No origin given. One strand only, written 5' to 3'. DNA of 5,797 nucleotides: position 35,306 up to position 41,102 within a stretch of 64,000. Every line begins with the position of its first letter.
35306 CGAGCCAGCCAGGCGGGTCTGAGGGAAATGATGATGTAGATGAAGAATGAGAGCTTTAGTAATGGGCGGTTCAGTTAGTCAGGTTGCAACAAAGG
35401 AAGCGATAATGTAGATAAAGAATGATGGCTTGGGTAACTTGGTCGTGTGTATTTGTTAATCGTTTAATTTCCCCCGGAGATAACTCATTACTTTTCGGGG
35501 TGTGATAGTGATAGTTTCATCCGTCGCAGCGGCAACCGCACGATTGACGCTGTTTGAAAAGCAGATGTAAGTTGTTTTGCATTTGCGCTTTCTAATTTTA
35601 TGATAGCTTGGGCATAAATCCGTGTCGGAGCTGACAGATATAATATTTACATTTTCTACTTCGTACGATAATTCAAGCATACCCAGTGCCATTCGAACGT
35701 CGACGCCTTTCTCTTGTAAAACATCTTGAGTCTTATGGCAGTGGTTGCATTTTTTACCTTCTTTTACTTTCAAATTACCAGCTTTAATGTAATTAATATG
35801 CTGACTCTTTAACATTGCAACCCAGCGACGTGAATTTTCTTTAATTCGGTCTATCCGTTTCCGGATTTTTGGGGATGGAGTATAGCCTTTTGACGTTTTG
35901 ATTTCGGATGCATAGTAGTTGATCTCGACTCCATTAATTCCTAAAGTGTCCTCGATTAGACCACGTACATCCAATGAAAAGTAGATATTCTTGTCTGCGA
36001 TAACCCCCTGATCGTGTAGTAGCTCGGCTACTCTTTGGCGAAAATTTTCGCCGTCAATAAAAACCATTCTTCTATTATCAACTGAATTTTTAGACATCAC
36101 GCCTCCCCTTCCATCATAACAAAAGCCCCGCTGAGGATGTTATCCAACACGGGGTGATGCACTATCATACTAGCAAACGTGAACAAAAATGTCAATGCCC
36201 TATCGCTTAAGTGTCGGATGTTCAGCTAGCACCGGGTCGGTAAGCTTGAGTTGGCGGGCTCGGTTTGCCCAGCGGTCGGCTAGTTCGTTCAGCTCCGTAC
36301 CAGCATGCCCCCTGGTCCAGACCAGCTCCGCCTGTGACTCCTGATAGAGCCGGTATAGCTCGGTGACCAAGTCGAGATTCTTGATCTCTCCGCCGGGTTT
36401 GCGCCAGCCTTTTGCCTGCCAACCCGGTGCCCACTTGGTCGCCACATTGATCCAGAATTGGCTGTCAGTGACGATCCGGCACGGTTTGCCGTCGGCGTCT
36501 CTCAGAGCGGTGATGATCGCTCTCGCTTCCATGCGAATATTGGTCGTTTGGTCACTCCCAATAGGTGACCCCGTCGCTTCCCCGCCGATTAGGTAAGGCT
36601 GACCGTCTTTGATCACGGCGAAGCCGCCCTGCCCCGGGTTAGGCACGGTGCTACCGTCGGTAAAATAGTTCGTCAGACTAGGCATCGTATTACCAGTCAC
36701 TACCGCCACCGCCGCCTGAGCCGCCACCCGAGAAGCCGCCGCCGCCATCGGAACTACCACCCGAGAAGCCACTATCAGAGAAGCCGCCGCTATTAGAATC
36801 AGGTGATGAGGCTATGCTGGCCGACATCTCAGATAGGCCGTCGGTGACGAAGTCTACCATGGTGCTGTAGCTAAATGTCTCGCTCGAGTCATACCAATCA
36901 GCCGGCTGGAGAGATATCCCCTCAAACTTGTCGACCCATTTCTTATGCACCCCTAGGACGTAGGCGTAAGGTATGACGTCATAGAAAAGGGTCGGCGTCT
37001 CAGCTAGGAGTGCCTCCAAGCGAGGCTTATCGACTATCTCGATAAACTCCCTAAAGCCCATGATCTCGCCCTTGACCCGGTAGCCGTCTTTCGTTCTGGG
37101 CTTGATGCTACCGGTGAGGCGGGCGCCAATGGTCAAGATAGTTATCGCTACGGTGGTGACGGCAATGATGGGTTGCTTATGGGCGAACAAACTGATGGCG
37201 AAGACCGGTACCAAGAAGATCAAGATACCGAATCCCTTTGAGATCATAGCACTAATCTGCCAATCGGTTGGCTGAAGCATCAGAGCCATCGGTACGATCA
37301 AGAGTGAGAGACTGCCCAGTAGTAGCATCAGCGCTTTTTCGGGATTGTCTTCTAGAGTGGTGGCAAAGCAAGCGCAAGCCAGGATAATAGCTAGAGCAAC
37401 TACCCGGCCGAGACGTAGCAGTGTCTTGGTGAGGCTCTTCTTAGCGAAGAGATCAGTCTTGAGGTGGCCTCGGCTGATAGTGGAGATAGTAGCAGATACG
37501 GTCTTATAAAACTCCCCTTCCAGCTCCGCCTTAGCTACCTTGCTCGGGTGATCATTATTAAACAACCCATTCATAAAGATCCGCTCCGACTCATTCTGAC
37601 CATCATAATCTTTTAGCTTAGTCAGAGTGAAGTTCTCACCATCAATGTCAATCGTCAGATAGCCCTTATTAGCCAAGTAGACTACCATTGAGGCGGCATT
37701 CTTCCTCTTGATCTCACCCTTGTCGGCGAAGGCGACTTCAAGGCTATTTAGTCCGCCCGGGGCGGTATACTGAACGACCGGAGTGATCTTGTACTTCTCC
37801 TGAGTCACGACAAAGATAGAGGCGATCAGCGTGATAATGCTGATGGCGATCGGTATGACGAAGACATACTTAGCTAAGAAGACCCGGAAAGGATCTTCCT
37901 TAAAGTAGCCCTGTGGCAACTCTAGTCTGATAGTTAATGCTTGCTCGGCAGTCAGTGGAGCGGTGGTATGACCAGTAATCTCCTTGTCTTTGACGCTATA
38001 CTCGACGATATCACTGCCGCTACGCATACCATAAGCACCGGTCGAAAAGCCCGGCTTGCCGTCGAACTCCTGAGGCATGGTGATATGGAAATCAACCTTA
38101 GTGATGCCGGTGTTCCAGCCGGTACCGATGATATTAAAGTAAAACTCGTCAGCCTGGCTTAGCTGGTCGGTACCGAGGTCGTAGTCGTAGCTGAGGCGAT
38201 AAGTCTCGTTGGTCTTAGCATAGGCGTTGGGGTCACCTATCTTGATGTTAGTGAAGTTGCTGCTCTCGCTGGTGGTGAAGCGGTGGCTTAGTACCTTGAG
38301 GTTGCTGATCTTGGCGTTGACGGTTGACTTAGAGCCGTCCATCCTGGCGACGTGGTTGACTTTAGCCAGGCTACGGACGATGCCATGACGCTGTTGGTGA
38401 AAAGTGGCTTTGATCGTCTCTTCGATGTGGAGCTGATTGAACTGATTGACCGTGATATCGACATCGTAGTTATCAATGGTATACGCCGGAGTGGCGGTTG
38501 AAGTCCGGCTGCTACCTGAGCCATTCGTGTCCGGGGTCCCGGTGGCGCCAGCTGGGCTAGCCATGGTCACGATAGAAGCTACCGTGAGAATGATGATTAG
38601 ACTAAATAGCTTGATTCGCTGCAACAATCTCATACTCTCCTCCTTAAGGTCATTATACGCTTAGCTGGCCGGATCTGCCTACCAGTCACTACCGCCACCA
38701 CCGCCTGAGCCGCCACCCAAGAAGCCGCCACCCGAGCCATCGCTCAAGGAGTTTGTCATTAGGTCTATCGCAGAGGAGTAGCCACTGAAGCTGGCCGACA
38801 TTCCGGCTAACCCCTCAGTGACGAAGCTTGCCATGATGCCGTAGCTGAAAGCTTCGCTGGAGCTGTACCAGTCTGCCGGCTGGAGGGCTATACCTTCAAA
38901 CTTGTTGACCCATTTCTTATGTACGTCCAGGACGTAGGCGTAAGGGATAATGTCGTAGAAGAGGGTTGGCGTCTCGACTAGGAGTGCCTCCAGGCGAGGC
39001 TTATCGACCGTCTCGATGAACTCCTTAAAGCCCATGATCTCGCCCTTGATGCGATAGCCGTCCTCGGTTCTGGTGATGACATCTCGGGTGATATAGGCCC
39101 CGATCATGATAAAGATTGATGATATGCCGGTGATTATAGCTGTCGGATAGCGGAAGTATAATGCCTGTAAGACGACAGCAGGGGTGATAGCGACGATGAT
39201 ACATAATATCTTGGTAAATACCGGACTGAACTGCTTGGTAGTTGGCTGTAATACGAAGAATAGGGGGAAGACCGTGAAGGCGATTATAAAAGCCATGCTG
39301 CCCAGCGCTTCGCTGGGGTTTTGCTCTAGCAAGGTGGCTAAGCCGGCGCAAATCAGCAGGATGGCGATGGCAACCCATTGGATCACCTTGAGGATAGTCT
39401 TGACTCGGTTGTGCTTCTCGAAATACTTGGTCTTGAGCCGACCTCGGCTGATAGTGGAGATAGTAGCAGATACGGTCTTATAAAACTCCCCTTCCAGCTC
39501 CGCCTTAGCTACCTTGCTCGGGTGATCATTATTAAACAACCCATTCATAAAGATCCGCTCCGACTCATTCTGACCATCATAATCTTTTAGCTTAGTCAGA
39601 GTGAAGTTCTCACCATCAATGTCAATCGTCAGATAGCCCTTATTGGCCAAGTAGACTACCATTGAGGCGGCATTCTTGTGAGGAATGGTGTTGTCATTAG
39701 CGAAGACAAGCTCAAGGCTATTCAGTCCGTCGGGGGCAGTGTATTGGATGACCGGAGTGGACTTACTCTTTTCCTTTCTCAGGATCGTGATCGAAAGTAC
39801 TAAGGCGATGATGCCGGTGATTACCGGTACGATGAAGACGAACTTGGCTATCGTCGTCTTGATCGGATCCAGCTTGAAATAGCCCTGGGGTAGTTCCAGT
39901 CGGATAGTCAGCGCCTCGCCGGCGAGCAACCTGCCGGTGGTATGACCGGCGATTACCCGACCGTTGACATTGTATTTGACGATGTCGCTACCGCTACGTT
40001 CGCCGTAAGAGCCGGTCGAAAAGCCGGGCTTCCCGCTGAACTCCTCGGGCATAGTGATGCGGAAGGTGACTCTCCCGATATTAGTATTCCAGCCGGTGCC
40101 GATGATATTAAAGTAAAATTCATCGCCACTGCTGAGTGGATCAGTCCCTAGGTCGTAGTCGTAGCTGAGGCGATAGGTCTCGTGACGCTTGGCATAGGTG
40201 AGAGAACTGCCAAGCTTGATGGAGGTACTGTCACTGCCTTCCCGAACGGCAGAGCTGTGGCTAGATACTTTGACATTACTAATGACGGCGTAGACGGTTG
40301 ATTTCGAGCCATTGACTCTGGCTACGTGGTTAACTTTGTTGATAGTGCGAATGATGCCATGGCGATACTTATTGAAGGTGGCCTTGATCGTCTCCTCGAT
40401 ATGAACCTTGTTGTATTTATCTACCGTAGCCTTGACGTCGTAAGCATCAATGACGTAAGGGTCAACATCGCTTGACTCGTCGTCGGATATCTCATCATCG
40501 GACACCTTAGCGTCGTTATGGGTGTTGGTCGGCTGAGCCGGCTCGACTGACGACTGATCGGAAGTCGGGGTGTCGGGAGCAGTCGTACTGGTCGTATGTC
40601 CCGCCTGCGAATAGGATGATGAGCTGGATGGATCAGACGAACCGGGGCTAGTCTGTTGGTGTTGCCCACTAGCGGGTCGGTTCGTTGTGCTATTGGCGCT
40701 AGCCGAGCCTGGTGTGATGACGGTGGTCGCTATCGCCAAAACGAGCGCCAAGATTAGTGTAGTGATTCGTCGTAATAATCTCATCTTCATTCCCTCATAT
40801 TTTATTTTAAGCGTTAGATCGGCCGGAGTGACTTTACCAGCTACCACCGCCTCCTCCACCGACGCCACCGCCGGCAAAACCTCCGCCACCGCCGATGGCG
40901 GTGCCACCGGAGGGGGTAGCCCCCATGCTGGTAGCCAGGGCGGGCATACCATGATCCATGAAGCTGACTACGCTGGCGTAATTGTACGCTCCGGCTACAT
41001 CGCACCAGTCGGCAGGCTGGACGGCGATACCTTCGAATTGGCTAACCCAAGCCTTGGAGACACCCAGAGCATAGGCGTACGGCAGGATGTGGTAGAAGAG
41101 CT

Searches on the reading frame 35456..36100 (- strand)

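Call 42: search_protein_families(library=pfam, proteins=[window:35456-36100:-])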
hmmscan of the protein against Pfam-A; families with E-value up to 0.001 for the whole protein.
window:35456-36100:- (214 aa): 1 family
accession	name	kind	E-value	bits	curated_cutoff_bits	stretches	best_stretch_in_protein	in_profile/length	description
PF01936.24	NYN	-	2.7e-11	44.6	24.2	1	12-199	3-144/145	NYN domain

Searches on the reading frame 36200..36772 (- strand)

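Call 42: search_protein_families(library=pfam, proteins=[window:36200-36772:-])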
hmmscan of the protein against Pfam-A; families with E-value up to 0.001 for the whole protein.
window:36200-36772:- (190 aa): 1 family
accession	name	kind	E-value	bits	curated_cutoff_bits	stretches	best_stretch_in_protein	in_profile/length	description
PF00075.30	RNase_H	-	2e-26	93.3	25.8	1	35-172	5-139/141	RNase H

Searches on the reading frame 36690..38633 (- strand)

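Call 43: search_protein_families(library=pfam, proteins=[window:36690-38633:-])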
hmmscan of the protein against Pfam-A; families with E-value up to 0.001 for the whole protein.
window:36690-38633:- (647 aa): 2 families
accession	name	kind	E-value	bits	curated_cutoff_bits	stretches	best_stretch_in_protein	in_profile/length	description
PF20990.2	DUF2207_C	-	1.1e-24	87.9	33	1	289-570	4-247/247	Predicted membrane protein (DUF2207) C-terminal domain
PF09972.14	DUF2207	-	3.6e-22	79.8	24.4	1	52-237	1-170/172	Predicted membrane protein (DUF2207) N-terminal domain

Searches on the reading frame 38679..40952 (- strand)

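Call 43: search_protein_families(library=pfam, proteins=[window:38679-40952:-])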
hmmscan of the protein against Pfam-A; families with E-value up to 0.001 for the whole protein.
window:38679-40952:- (757 aa): 2 families
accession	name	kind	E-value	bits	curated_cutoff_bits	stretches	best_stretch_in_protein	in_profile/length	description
PF20990.2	DUF2207_C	-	1.1e-29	104.4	33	1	406-685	8-247/247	Predicted membrane protein (DUF2207) C-terminal domain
PF09972.14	DUF2207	-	3.7e-21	76.5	24.4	1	168-352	2-170/172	Predicted membrane protein (DUF2207) N-terminal domain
